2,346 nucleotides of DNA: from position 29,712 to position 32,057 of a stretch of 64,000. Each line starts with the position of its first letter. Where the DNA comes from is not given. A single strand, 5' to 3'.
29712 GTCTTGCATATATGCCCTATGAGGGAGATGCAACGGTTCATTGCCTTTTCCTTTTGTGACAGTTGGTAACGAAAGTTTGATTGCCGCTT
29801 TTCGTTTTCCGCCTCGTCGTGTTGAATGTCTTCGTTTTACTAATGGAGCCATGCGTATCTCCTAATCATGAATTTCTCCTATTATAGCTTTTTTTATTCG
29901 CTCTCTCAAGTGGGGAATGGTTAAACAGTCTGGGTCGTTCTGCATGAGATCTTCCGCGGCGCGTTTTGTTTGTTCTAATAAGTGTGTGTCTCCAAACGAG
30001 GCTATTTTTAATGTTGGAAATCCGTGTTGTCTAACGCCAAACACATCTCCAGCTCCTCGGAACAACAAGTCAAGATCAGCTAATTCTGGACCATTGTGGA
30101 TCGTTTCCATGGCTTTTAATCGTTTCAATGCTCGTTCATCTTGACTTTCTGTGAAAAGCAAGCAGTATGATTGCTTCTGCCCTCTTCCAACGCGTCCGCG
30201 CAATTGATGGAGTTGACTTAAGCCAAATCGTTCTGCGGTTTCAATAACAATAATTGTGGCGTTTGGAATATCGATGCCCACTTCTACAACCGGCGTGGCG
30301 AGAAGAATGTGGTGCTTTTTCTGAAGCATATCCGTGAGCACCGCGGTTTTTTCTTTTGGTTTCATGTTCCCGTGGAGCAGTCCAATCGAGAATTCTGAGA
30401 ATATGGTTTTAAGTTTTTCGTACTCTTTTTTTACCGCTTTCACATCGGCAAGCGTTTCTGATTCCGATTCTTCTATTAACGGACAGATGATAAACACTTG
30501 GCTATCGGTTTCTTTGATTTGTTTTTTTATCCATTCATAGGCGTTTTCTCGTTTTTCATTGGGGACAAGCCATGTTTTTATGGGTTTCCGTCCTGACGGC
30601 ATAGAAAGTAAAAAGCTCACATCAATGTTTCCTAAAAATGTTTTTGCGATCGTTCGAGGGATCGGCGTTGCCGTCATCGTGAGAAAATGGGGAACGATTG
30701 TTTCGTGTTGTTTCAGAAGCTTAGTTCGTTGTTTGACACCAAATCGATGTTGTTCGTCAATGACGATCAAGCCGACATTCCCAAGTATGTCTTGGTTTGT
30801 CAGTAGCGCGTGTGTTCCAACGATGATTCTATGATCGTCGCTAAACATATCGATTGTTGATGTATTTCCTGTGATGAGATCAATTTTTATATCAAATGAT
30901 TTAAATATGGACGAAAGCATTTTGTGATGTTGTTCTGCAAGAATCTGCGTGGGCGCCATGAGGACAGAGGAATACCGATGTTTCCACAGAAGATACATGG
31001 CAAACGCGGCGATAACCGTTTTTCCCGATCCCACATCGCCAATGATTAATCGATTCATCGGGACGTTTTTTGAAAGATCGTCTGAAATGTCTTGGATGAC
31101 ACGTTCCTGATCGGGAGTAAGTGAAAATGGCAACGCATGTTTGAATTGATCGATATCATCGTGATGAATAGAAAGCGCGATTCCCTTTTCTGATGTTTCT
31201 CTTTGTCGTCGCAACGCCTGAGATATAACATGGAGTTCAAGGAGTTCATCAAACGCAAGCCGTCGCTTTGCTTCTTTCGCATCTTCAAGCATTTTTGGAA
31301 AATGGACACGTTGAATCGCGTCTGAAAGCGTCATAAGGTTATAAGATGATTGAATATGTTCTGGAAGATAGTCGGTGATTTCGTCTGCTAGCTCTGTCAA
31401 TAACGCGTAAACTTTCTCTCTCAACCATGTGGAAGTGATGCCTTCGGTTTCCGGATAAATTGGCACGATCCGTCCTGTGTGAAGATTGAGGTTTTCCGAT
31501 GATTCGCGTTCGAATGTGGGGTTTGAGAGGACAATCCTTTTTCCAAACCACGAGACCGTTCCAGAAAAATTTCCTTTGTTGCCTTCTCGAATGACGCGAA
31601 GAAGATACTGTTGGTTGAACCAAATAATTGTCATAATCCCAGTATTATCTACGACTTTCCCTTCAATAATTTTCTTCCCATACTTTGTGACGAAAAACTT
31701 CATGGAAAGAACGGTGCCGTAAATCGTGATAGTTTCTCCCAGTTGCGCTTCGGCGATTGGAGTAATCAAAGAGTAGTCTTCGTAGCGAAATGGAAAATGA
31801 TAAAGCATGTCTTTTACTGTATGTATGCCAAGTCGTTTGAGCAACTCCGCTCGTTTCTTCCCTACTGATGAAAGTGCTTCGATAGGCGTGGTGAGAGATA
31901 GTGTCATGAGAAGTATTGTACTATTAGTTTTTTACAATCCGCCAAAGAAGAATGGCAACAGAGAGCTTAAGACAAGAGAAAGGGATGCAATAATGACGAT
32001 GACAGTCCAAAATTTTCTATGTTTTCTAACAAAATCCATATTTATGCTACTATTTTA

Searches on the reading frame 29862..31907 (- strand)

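Call 62: search_protein_families(library=pfam, proteins=[window:29862-31907:-], max_evalue=0.00001)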
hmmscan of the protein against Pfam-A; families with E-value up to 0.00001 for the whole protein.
window:29862-31907:- (681 aa): 5 families
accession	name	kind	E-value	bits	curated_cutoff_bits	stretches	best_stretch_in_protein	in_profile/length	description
PF17191.10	RecG_wedge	-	3.2e-26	92.3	23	1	9-166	2-155/162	RecG wedge domain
PF00270.35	DEAD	-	1.6e-23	83.7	26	1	264-421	1-165/167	DEAD/DEAH box helicase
PF00271.37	Helicase_C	-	1.7e-17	64.1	23.5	1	458-575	4-108/110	Helicase conserved C-terminal domain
PF04851.21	ResIII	-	4.4e-17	62.9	22.5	1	262-415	3-162/164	Type III restriction enzyme, res subunit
PF22590.2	Cas3-like_C_2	-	1.8e-06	28.6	27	0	487-577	10-105/106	CRISPR-associated nuclease/helicase Cas3, C-terminal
